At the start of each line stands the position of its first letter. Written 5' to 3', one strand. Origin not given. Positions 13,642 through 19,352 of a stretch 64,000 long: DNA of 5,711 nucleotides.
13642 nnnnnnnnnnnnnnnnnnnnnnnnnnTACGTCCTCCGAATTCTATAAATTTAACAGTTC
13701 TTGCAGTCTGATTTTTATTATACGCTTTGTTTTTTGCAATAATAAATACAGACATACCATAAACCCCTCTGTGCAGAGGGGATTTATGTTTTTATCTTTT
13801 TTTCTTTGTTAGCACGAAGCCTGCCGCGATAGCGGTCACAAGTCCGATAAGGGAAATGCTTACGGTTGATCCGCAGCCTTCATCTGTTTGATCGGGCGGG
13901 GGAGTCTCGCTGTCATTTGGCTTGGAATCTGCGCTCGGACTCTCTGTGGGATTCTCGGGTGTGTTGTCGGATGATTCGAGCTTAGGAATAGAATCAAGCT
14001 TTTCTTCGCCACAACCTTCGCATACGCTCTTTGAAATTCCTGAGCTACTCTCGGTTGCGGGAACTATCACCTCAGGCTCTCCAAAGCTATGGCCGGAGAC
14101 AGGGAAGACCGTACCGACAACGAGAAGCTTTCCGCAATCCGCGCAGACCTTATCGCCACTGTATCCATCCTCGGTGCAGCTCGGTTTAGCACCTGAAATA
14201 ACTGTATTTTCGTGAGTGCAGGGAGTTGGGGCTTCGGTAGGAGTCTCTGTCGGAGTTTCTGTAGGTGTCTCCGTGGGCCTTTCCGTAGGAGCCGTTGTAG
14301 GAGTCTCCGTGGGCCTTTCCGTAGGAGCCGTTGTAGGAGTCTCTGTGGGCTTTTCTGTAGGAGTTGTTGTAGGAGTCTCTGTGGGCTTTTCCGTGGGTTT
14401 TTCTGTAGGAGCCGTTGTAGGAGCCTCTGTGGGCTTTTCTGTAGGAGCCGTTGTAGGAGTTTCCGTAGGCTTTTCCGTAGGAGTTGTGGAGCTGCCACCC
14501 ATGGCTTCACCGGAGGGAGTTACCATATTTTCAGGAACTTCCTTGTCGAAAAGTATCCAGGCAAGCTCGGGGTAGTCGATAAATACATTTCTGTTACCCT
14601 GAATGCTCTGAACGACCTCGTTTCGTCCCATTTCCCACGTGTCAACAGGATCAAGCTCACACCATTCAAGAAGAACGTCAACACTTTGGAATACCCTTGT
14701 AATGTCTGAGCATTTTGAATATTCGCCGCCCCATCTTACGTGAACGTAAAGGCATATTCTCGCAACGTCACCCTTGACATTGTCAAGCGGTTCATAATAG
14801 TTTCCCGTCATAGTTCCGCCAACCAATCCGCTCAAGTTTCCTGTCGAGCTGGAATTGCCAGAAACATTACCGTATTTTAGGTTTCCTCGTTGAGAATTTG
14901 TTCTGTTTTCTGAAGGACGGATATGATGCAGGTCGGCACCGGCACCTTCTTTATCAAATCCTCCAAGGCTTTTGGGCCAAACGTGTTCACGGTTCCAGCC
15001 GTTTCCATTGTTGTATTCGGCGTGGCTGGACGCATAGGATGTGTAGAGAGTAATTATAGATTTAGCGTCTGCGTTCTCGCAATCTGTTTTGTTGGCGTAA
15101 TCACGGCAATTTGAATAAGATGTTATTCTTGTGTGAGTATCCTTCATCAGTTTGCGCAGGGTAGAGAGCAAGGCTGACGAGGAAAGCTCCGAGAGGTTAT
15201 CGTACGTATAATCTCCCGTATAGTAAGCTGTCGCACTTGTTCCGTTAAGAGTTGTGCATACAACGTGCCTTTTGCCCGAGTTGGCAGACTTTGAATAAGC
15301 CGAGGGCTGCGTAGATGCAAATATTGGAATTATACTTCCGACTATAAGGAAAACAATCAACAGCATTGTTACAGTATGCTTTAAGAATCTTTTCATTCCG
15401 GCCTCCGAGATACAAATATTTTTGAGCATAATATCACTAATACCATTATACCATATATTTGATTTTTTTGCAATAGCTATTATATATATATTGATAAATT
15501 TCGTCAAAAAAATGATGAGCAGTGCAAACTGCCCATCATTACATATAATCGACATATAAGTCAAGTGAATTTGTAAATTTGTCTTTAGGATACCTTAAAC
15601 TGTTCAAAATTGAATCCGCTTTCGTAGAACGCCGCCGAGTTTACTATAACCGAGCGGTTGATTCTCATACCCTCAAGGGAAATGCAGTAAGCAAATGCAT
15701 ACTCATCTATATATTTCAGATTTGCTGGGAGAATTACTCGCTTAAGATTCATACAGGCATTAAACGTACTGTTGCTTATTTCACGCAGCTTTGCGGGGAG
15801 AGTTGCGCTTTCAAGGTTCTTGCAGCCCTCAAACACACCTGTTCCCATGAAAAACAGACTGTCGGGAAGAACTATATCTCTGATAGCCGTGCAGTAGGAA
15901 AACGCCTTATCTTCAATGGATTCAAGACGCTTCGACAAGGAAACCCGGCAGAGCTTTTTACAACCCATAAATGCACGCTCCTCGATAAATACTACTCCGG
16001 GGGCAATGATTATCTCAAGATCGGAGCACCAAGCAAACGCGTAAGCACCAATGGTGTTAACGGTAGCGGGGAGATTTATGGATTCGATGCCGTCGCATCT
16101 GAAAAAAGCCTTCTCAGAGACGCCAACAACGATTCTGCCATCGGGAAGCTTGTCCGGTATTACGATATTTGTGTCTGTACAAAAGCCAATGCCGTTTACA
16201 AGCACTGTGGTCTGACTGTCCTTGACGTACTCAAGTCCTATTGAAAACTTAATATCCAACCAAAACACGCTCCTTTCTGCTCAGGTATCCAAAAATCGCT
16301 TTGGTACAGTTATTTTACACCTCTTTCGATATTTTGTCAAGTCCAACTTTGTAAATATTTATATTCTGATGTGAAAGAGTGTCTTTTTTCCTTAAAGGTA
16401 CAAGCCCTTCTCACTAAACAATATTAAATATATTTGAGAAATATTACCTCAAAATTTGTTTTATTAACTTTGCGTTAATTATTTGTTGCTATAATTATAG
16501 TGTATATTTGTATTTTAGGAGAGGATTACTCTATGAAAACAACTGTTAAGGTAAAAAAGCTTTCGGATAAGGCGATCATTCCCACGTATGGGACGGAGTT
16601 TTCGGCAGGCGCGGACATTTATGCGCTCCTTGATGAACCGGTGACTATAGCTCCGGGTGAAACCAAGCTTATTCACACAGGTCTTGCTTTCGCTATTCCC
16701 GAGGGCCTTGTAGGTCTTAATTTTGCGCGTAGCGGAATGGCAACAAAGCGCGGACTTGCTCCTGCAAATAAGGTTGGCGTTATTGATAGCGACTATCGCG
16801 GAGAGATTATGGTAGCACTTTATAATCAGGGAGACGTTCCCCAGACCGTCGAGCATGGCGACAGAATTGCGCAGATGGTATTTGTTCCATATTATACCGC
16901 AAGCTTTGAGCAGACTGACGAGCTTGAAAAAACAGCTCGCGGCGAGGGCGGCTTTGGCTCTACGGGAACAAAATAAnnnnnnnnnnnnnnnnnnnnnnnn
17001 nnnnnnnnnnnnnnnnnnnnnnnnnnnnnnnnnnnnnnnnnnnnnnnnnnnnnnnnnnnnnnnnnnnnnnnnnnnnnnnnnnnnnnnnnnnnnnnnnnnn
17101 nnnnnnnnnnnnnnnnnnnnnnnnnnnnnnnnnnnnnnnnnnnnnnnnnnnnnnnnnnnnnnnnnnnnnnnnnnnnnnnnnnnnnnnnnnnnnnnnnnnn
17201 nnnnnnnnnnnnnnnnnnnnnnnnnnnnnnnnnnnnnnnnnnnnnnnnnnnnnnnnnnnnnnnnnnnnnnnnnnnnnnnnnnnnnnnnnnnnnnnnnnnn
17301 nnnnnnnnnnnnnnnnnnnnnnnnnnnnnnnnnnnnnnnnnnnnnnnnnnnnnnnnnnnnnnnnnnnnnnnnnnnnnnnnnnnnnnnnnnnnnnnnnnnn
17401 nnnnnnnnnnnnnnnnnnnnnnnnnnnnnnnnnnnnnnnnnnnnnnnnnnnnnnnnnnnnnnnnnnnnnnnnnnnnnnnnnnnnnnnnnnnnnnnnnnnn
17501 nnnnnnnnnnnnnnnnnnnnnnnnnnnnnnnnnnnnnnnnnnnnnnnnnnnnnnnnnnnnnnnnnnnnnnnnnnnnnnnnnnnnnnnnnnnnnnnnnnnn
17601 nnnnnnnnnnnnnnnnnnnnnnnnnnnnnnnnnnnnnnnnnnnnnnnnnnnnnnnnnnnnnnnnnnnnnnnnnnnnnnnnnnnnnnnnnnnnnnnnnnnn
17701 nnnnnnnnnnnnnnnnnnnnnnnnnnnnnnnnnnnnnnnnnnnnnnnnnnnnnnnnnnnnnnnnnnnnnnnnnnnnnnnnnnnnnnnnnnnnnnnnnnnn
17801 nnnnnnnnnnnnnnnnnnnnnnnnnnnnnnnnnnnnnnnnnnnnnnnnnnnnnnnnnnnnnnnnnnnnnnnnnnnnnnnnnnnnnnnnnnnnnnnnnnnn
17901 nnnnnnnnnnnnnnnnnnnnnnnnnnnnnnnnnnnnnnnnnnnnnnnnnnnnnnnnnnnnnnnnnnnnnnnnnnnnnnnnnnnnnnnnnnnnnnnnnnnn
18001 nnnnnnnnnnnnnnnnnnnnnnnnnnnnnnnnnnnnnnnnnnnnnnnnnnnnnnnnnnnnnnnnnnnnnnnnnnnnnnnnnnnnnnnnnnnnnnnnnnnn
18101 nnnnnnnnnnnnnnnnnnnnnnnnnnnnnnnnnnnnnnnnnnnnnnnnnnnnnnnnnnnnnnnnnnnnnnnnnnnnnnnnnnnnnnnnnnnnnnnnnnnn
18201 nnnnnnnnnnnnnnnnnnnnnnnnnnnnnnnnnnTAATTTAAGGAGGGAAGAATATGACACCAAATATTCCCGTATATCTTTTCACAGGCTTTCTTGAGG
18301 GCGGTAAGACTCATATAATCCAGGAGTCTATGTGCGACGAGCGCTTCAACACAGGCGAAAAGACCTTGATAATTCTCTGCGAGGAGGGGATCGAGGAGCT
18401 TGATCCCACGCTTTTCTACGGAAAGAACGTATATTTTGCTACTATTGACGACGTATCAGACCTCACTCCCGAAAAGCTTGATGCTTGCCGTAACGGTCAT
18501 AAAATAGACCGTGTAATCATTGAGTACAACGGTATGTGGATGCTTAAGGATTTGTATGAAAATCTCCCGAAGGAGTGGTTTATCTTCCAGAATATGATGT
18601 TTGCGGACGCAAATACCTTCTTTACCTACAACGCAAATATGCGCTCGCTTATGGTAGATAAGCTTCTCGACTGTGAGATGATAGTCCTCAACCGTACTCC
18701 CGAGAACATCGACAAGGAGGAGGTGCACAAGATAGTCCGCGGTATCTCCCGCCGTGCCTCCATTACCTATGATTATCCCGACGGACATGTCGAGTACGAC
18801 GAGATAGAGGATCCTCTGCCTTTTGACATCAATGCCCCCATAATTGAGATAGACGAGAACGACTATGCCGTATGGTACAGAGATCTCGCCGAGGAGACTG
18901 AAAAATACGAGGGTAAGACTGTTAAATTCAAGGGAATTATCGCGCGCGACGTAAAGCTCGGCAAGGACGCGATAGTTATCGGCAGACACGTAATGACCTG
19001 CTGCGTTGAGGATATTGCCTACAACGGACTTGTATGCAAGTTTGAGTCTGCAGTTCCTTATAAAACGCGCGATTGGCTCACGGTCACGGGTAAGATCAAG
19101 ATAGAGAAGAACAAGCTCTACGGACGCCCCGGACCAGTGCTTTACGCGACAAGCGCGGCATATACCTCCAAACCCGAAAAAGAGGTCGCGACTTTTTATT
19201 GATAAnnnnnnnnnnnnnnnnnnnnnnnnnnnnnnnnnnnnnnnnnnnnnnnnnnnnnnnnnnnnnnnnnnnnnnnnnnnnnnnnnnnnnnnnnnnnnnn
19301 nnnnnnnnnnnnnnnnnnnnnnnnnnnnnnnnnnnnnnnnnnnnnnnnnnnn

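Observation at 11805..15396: Tandem secreted Endonuclease-I-family nucleases with mosaic identity (gene conversion) and different middle domains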

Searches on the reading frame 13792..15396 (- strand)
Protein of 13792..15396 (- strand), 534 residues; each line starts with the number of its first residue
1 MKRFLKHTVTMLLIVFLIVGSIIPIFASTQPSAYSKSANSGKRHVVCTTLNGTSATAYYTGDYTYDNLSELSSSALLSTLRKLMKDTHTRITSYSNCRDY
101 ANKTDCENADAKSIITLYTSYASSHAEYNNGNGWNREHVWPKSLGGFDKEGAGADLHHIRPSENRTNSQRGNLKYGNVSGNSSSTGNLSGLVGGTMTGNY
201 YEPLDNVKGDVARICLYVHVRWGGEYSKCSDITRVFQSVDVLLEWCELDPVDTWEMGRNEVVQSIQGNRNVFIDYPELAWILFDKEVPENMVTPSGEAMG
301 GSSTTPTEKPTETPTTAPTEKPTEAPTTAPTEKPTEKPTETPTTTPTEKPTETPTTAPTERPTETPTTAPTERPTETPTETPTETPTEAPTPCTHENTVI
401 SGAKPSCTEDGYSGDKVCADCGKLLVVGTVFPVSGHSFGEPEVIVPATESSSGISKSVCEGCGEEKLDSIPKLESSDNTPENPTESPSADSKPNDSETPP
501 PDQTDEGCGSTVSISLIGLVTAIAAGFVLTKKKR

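Call 4: search_protein_families(library=pfam, proteins=[window:13792-15396:-], max_evalue=0.1)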
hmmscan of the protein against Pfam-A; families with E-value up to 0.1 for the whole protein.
window:13792-15396:- (534 aa): 4 families
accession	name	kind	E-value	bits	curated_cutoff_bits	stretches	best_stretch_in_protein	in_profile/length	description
PF04231.19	Endonuclease_1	-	3.4e-36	125.6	25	1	79-277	8-235/235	Endonuclease I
PF04886.17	PT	-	0.0025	17.8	26.2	1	358-392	2-36/36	PT disordered repeat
PF12773.13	DZR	-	0.088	13.4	27.3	0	405-465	2-33/45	Double zinc ribbon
PF13190.11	PDGLE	-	0.099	12.9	27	1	7-41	2-36/102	PDGLE domain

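Call 6: search_protein_families(library=ncbifam, proteins=[window:13792-15396:-], max_evalue=1)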
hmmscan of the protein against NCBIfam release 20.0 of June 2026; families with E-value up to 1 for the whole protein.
window:13792-15396:- (534 aa): 1 family
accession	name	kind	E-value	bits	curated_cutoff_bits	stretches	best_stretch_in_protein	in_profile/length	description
NF011716.0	PRK15137.1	equivalog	1.3e-08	35.1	372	1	154-273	117-226/235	deoxyribonuclease I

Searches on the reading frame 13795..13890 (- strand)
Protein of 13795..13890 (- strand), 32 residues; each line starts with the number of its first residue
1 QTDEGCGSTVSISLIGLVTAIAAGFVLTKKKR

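Call 68: search_protein_representatives(protein=window:13795-13890:-)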
Query: 32 residues. Proteins with E-value up to 0.001 (for the whole library): 4; up to 1e-10: 0; up to 1e-30: 0. The best 4 are listed.
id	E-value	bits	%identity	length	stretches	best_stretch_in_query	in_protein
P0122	6.6e-06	39.9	86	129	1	4-31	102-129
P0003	1.3e-04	36.2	79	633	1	4-32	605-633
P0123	2.0e-04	35.6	76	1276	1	4-32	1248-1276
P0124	3.2e-04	35.0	70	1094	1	3-32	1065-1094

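Call 70: search_protein_families(library=pfam, proteins=[P0123, P0124], max_evalue=0.001)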
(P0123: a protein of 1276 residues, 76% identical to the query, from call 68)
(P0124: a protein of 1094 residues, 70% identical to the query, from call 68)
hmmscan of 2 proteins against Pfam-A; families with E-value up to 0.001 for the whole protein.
P0123 (1276 aa): 2 families
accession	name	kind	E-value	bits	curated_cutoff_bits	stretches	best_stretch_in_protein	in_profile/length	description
PF09992.14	NAGPA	-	1.1e-14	55.4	25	1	298-459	19-168/169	Phosphodiester glycosidase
PF04886.17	PT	-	0.00082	19.3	26.2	0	1195-1225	6-36/36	PT disordered repeat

P0124 (1094 aa): 1 family
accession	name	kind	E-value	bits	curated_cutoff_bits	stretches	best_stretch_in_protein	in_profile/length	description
PF09992.14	NAGPA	-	1.1e-16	61.9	25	1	322-455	42-168/169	Phosphodiester glycosidase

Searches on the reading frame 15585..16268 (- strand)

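Call 53: search_protein_families(library=pfam, proteins=[window:15585-16268:-], max_evalue=0.01)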
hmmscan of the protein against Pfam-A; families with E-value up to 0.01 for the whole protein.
window:15585-16268:- (227 aa): 2 families
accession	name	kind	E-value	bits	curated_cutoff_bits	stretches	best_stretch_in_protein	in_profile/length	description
PF13306.12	LRR_5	-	2.3e-58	196.1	27.7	2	50-176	3-127/127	BspA type Leucine rich repeat region (6 copies)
PF13855.12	LRR_8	-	1.8e-05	24.8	27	0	94-134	15-56/61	Leucine rich repeat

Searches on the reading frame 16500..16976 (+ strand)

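Call 66: search_protein_families(library=pfam, proteins=[window:16500-16976:+], max_evalue=0.00001)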
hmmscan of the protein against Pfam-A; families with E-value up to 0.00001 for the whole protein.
window:16500-16976:+ (158 aa): 2 families
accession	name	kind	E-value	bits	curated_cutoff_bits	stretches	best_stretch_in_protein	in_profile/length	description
PF00692.24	dUTPase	-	2.6e-32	111.7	22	1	24-156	2-129/129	dUTPase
PF22769.1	DCD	-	2e-10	41.4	27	1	45-128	68-150/153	dCTP deaminase-like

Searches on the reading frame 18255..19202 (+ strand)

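Call 66: search_protein_families(library=pfam, proteins=[window:18255-19202:+], max_evalue=0.00001)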
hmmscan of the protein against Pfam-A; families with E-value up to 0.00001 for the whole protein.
window:18255-19202:+ (315 aa): 1 family
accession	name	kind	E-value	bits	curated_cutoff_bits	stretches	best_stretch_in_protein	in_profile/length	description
PF21537.2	DUF1980_C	-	1.7e-23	83.3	25.9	1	193-309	20-136/141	DUF1980 C-terminal domain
